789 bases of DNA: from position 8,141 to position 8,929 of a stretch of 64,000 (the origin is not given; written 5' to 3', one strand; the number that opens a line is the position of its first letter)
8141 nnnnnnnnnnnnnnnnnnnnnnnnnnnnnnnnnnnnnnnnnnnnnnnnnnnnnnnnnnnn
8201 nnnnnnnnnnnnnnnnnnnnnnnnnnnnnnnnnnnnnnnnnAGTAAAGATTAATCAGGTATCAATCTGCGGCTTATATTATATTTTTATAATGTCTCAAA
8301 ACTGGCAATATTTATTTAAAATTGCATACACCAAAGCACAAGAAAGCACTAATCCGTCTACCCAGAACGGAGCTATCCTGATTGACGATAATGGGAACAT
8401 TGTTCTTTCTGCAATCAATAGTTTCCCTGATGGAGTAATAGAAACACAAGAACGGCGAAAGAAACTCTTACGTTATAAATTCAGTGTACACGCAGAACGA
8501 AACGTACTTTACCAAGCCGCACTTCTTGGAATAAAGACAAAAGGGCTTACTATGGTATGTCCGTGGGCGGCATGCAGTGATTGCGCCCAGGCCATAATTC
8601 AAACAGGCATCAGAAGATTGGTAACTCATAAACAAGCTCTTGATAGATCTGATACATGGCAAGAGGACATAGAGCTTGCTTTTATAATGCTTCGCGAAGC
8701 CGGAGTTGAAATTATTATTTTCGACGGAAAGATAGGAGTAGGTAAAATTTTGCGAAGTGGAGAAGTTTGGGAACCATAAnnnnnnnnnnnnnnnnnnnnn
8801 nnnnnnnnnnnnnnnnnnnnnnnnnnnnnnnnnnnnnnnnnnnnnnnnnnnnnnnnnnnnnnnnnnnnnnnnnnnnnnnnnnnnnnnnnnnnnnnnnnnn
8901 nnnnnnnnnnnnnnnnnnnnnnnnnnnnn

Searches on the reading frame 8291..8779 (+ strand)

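Call 72: search_protein_families(library=pfam, proteins=[window:8291-8779:+], max_evalue=0.001)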
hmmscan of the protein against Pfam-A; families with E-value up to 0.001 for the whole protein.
window:8291-8779:+ (162 aa): 2 families
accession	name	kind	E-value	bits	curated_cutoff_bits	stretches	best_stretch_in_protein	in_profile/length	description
PF00383.29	dCMP_cyt_deam_1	-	4.2e-16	59.1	25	1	5-113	4-101/102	Cytidine and deoxycytidylate deaminase zinc-binding region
PF14437.12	MafB19-deam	-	5.4e-09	36.5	27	1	4-115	2-102/142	MafB19-like deaminase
